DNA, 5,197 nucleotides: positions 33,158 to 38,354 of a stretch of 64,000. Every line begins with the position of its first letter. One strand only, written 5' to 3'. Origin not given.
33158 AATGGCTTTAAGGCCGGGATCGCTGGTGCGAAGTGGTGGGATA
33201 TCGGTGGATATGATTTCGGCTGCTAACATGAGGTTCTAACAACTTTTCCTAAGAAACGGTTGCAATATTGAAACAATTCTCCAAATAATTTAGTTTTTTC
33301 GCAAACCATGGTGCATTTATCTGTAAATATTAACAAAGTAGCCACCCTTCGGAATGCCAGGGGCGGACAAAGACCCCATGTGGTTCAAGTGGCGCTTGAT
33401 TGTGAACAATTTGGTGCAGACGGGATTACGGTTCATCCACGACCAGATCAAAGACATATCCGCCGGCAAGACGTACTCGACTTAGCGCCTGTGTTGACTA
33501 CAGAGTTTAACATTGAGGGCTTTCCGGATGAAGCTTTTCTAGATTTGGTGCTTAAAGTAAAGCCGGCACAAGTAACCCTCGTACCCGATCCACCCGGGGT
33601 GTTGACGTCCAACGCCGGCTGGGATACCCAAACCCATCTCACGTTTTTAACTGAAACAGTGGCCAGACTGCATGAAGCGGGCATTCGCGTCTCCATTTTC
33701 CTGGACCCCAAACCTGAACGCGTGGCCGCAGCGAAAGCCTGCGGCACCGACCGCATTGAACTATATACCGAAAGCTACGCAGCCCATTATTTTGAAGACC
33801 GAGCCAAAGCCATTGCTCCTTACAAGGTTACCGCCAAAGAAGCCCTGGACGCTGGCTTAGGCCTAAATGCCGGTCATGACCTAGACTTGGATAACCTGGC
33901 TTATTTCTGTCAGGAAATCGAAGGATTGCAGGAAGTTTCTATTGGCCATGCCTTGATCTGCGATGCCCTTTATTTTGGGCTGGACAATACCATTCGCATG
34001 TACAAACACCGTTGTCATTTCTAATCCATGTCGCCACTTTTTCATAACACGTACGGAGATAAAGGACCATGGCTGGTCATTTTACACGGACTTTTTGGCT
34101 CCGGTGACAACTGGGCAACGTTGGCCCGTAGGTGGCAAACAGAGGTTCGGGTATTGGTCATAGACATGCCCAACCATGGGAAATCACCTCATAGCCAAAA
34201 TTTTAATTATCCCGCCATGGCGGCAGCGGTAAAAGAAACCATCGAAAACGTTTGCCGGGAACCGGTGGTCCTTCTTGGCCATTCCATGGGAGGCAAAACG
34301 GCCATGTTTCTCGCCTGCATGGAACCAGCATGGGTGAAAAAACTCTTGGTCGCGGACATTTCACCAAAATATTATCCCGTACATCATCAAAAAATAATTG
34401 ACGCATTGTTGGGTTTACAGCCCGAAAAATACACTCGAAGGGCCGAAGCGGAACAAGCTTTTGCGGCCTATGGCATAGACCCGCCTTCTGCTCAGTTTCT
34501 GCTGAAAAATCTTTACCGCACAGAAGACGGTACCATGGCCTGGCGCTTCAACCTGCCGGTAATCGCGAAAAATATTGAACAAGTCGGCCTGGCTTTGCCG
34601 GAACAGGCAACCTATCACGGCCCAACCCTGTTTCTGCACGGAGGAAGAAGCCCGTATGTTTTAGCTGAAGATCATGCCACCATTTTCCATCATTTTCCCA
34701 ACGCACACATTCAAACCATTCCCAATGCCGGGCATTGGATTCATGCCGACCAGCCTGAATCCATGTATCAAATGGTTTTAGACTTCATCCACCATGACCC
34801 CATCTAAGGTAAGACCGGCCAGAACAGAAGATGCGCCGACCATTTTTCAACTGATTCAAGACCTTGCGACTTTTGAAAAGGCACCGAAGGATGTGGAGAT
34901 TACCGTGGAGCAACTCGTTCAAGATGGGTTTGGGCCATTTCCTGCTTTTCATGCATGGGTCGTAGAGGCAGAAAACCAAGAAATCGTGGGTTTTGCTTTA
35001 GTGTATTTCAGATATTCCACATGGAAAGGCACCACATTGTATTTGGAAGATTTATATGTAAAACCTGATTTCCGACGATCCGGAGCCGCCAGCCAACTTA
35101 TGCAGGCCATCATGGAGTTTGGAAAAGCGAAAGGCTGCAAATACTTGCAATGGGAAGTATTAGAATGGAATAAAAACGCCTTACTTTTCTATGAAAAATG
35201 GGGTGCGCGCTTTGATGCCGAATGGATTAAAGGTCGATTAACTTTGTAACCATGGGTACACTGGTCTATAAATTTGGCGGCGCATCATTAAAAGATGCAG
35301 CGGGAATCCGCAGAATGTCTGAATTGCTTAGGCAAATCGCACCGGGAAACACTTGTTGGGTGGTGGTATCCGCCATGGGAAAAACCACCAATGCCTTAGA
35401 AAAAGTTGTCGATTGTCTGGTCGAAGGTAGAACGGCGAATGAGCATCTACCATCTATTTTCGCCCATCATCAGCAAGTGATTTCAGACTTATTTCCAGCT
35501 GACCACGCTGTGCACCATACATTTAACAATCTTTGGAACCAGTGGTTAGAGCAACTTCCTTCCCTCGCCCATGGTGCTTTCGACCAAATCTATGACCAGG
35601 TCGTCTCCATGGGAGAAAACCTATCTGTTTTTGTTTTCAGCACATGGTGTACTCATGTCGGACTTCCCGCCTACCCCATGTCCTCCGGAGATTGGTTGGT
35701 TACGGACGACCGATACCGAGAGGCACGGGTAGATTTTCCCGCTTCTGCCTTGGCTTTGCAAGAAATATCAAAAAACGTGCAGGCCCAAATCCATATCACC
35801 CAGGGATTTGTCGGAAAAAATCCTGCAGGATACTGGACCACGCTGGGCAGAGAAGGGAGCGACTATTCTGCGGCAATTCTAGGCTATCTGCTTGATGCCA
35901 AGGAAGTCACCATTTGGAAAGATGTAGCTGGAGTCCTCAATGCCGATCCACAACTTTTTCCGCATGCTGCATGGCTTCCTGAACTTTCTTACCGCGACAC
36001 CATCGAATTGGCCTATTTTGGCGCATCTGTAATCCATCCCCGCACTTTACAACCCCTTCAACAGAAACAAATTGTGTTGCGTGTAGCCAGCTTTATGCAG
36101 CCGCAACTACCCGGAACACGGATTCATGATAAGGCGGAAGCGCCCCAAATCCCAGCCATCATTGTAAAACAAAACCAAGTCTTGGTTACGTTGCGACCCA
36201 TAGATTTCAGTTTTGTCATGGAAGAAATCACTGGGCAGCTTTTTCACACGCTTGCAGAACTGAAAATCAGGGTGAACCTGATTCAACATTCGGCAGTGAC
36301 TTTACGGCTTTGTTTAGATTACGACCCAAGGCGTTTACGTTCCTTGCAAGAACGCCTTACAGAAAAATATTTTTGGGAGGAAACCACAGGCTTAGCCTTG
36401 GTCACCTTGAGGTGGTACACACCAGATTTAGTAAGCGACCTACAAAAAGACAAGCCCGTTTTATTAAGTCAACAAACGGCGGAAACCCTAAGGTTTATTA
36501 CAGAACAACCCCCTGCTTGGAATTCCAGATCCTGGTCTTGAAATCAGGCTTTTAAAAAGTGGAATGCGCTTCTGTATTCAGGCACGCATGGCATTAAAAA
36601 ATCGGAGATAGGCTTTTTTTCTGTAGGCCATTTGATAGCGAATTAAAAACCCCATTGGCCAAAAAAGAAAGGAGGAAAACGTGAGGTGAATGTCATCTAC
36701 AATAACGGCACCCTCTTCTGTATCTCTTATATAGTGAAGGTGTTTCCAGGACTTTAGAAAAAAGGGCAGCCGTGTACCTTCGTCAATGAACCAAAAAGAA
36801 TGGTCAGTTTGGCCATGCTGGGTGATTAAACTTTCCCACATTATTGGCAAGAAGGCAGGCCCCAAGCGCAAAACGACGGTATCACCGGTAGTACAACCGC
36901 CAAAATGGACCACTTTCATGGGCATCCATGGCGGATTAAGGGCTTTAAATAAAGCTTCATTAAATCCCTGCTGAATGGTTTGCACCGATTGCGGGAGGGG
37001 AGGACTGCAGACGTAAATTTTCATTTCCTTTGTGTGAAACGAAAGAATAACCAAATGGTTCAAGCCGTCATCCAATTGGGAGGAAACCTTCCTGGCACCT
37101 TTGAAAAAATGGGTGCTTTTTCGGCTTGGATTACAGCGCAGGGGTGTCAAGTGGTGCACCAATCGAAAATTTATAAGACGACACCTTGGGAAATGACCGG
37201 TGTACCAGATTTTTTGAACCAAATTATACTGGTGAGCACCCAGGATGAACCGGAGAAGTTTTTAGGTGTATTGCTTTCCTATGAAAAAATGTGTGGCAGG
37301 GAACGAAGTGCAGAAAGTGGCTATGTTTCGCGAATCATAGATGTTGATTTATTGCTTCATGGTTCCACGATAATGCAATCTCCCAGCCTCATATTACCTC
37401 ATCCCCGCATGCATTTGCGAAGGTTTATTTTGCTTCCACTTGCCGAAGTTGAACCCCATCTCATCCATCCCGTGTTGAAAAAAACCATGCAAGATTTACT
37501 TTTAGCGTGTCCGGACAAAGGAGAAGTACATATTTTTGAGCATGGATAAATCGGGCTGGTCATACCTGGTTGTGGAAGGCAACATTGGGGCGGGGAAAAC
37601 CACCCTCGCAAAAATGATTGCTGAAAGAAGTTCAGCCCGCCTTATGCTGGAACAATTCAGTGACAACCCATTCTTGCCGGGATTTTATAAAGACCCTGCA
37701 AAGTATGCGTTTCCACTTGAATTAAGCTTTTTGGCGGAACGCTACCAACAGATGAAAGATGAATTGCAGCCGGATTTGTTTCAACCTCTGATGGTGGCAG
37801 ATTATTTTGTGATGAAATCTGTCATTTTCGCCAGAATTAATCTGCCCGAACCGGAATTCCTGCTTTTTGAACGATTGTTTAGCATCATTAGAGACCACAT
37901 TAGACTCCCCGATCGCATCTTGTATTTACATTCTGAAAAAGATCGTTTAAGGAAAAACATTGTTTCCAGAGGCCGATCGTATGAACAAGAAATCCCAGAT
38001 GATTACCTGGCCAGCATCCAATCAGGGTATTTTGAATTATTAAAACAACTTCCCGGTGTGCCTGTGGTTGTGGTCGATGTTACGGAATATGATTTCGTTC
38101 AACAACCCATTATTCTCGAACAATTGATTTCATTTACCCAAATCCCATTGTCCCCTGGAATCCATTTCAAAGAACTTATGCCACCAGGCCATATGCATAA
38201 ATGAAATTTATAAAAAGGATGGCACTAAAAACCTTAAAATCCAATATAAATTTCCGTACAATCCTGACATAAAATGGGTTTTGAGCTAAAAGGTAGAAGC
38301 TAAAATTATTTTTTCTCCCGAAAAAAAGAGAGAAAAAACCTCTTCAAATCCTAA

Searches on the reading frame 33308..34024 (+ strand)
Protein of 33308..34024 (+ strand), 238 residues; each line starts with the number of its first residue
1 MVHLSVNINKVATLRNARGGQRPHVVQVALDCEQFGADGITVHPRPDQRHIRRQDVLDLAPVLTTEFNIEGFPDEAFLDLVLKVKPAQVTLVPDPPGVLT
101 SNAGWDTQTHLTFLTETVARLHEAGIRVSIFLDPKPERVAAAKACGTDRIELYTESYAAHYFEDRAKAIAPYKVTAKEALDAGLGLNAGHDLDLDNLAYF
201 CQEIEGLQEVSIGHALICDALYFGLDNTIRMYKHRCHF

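Call 83: search_protein_families(library=pfam, proteins=[window:33308-34024:+], max_evalue=0.00001)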
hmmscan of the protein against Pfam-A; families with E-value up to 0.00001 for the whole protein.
window:33308-34024:+ (238 aa): 1 family
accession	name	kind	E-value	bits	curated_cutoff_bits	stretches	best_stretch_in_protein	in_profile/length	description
PF03740.19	PdxJ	-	8.2e-92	307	24.5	1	3-234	1-232/234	Pyridoxal phosphate biosynthesis protein PdxJ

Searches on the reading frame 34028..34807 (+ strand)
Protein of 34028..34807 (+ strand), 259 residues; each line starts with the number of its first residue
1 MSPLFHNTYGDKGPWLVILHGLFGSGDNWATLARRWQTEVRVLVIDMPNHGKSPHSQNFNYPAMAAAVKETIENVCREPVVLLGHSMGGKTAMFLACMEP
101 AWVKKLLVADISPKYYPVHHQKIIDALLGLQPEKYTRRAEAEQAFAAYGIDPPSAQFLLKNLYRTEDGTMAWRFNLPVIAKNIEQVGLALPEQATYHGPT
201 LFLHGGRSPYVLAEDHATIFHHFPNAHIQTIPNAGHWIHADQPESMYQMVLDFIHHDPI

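Call 84: search_protein_families(library=pfam, proteins=[window:34028-34807:+], max_evalue=0.00001)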
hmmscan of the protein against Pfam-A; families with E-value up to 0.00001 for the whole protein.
window:34028-34807:+ (259 aa): 5 families
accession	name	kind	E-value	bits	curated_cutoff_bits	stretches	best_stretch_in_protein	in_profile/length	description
PF00561.26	Abhydrolase_1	-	2.1e-23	83.7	25.8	1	14-111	1-102/245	alpha/beta hydrolase fold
PF12697.13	Abhydrolase_6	-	1.9e-22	81.4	26.3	1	16-244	1-212/217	Alpha/beta hydrolase family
PF12146.15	Hydrolase_4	-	3.8e-11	43.2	27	1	16-242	7-238/239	Serine aminopeptidase, S33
PF00975.26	Thioesterase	-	7.1e-10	39.9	26.4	1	16-96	3-84/226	Thioesterase domain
PF07819.20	PGAP1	-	5.2e-07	30.1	24.3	0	17-120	8-136/233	PGAP1-like alpha/beta domain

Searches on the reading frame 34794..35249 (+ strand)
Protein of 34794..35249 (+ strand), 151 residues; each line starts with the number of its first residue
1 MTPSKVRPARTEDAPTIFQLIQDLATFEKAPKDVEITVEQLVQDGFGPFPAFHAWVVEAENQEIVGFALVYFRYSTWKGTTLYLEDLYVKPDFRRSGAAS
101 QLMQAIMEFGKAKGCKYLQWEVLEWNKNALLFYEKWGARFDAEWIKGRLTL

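Call 84: search_protein_families(library=pfam, proteins=[window:34794-35249:+], max_evalue=0.00001)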
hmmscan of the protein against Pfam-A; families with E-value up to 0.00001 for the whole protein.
window:34794-35249:+ (151 aa): 4 families
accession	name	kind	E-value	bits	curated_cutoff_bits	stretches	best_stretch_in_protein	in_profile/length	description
PF00583.31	Acetyltransf_1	-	2.9e-21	76.3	20.7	1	47-137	25-115/116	Acetyltransferase (GNAT) family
PF13508.13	Acetyltransf_7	-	7.2e-15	55.6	27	1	52-137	3-81/84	Acetyltransferase (GNAT) domain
PF13302.13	Acetyltransf_3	-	5.1e-08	34.1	25.4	1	6-138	4-137/138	Acetyltransferase (GNAT) domain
PF13673.13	Acetyltransf_10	-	2.9e-07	31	23.6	1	55-137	34-106/128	Acetyltransferase (GNAT) domain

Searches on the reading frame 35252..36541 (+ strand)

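Call 84: search_protein_families(library=pfam, proteins=[window:35252-36541:+], max_evalue=0.00001)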
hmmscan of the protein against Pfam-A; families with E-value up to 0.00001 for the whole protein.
window:35252-36541:+ (429 aa): 1 family
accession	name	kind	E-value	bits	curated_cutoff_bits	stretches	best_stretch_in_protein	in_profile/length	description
PF00696.33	AA_kinase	-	5.4e-37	128.2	24.9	1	3-280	2-234/234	Amino acid kinase family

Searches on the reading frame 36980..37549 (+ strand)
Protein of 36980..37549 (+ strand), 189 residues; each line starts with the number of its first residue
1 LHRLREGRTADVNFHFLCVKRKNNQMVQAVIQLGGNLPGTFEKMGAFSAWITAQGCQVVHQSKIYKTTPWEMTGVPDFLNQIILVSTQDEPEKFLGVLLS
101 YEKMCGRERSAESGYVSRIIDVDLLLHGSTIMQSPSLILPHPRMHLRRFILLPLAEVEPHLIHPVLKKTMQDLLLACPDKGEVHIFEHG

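Call 84: search_protein_families(library=pfam, proteins=[window:36980-37549:+], max_evalue=0.00001)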
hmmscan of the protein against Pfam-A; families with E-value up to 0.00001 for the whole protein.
window:36980-37549:+ (189 aa): 1 family
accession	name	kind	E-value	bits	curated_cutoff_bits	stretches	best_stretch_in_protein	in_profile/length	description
PF01288.25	HPPK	-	6.2e-26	91.5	25.7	1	30-159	1-116/116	7,8-dihydro-6-hydroxymethylpterin-pyrophosphokinase (HPPK)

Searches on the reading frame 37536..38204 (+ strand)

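Call 84: search_protein_families(library=pfam, proteins=[window:37536-38204:+], max_evalue=0.00001)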
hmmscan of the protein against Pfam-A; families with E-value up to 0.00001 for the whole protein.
window:37536-38204:+ (222 aa): 2 families
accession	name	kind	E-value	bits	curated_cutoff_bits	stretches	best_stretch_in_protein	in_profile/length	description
PF01712.25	dNK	-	3.2e-34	118.9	27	1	11-192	1-189/203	Deoxynucleoside kinase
PF02223.23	Thymidylate_kin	-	4.2e-07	30.3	27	0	62-173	58-166/185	Thymidylate kinase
